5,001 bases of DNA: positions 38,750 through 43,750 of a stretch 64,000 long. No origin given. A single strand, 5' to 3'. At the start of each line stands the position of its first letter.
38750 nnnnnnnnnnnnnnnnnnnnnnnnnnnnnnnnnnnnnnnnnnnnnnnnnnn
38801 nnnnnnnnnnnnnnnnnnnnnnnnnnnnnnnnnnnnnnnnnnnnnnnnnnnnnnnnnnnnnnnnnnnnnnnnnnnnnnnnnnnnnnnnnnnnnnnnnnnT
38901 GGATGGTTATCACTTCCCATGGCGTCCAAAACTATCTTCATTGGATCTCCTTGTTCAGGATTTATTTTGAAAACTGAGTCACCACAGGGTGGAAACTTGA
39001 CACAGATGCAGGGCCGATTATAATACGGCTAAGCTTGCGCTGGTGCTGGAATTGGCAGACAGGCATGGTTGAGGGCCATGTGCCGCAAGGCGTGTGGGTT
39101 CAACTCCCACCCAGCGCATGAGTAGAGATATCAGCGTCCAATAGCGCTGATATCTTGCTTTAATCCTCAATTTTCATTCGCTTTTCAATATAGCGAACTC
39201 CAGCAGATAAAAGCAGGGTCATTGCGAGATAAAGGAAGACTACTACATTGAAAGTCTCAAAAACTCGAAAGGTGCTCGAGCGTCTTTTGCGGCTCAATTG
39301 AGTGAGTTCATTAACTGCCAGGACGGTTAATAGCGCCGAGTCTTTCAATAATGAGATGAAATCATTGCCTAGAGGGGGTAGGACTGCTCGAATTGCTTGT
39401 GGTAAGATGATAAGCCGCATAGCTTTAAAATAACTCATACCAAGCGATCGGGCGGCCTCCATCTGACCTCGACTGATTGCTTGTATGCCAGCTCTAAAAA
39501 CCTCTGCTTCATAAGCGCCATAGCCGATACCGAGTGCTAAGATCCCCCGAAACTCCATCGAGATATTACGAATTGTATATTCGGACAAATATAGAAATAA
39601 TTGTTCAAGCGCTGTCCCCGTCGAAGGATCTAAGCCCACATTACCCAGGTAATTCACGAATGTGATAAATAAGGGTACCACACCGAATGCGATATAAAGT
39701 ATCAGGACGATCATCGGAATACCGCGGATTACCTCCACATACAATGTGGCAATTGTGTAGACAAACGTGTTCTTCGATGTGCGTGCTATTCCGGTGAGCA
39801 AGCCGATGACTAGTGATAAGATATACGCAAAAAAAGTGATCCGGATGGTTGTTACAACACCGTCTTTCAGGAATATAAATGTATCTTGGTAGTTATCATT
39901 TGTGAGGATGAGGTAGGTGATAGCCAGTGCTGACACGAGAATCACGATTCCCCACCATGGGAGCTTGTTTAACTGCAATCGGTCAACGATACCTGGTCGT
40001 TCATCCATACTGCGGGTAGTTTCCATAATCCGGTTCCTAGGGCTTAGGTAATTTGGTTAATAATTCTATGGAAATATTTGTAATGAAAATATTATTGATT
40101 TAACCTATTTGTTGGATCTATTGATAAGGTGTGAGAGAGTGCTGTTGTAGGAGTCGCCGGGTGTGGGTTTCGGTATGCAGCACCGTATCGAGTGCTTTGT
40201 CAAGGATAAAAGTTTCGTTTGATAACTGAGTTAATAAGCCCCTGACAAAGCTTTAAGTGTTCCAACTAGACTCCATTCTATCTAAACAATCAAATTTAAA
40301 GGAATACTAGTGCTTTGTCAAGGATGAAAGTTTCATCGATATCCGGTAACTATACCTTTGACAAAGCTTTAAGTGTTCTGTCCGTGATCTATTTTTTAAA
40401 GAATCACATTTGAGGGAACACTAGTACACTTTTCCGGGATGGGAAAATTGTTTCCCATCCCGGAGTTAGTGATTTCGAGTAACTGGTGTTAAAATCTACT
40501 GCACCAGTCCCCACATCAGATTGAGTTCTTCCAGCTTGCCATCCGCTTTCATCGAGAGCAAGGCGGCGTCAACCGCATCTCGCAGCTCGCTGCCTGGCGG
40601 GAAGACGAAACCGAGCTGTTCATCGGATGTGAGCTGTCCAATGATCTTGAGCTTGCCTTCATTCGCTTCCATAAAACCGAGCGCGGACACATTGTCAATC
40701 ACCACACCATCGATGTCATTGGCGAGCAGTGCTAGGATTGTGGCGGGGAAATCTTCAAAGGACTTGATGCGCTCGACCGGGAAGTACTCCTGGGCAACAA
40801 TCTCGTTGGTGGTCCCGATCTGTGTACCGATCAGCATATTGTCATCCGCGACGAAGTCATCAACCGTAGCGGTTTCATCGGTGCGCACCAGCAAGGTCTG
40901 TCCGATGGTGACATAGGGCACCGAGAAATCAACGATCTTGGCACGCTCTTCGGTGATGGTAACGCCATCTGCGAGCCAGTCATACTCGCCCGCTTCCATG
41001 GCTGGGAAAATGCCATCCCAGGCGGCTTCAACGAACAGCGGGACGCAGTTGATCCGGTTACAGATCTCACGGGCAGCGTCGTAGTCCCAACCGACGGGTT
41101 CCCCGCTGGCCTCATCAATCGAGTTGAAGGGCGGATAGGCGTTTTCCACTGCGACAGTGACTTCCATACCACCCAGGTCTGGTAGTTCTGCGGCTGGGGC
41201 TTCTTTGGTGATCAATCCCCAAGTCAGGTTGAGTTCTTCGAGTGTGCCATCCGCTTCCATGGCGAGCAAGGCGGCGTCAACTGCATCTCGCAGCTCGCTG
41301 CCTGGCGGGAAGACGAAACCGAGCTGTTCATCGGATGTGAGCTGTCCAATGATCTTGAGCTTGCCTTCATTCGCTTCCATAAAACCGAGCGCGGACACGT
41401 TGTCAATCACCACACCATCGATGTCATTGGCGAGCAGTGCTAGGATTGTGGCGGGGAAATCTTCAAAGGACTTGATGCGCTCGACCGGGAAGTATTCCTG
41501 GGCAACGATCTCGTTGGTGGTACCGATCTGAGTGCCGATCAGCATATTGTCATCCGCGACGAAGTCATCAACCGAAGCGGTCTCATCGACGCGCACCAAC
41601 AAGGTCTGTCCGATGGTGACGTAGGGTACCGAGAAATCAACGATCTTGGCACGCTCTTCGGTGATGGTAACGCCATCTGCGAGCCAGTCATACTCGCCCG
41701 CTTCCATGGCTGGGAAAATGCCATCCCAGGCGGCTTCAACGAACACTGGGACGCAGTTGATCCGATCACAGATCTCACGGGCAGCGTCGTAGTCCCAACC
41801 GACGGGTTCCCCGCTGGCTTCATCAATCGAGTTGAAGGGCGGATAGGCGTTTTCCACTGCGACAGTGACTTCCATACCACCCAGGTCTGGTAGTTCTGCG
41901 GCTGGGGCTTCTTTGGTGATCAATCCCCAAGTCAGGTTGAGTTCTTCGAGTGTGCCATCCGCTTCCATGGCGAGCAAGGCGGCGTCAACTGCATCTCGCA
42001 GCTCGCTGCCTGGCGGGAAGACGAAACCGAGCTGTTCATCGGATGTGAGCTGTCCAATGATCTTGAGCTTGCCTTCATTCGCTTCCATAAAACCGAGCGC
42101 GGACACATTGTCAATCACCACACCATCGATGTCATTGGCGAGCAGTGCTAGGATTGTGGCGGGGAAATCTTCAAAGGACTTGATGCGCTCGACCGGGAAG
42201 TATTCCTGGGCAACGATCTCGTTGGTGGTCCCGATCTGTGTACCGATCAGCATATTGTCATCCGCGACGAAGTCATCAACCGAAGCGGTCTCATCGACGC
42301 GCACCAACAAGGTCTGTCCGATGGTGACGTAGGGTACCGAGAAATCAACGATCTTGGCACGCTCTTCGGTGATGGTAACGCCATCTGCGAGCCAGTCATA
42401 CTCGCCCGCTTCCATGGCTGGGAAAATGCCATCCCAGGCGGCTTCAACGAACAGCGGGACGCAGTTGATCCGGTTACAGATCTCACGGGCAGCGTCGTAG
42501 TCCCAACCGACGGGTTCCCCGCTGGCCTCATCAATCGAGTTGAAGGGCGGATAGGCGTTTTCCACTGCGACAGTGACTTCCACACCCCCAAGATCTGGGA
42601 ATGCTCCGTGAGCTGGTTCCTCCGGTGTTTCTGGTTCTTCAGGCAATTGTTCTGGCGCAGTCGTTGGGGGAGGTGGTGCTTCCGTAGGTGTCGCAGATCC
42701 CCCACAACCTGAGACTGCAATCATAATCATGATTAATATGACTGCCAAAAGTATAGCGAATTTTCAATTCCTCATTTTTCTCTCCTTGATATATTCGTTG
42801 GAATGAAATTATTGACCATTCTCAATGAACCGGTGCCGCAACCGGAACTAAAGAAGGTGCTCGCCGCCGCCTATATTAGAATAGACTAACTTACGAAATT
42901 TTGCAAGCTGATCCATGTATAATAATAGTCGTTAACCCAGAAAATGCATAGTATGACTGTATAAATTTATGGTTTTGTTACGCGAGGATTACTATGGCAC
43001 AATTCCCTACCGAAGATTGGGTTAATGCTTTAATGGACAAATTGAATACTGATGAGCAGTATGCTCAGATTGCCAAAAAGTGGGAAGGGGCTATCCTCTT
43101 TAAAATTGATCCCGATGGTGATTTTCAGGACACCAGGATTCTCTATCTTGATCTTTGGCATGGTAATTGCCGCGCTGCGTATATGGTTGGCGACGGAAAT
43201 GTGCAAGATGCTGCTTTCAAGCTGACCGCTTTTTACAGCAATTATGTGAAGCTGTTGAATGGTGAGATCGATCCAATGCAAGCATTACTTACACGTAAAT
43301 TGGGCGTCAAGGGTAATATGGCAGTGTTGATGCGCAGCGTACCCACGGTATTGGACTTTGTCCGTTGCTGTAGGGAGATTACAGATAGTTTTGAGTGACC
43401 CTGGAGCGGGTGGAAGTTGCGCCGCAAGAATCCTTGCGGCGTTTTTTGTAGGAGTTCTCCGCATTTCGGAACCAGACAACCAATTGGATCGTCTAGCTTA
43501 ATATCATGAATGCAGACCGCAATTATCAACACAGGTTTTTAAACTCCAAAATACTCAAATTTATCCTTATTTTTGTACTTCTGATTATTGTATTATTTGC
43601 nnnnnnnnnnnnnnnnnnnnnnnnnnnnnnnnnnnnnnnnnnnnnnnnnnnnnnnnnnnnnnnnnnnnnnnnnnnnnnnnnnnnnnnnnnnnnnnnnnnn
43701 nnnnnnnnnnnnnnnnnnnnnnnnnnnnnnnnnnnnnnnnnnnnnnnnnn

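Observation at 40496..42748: Three tandem, nearly identical copies of a complete amino-acid-binding domain in one lipoprotein gene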

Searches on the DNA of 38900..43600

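Call 11: search_rna_families(source=window, start=38900, end=43600, threshold=evalue, max_evalue=1)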
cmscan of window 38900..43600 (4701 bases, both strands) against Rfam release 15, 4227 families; matches with E-value up to 1: 3.
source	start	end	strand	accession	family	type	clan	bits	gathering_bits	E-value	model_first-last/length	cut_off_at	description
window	39037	39118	+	RF00005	tRNA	Gene; tRNA;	CL00001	47.5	29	3.5e-08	1-71/71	no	tRNA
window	43408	43573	-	RF02053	STnc430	Gene; sRNA;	-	24.8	47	0.95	1-162/162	no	Enterobacterial sRNA STnc430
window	40290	40464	-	RF02527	SSRC38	Gene; sRNA;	-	22.3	80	0.94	1-166/166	no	Streptococcus sRNA SSRC38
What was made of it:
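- Tried and rejected: Nothing matched the intergenic repeat (call 11).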

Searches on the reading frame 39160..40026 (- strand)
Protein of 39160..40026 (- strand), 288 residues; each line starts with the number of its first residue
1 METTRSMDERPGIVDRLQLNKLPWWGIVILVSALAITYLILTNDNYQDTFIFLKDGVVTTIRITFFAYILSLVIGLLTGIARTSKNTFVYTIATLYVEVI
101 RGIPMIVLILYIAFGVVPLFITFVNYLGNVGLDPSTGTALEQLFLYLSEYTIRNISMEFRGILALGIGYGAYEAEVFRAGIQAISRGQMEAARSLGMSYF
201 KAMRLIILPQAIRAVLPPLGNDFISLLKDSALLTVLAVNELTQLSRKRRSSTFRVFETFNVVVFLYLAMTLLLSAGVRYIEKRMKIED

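Call 6: search_protein_families(library=pfam, proteins=[window:39160-40026:-])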
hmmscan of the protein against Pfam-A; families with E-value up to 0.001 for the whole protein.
window:39160-40026:- (288 aa): 1 family
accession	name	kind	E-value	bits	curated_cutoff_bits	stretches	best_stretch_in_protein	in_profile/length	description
PF00528.27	BPD_transp_1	-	1e-22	81.2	26.4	1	72-285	2-183/184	Binding-protein-dependent transport system inner membrane component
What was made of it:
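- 39160..40026 (-): ABC importer permease (BPD_transp_1, 288 aa), the presumed partner of the binding protein. Call 6.
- Checked: The permease at 39160-40026 (-) is a BPD_transp_1 protein (call 6).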
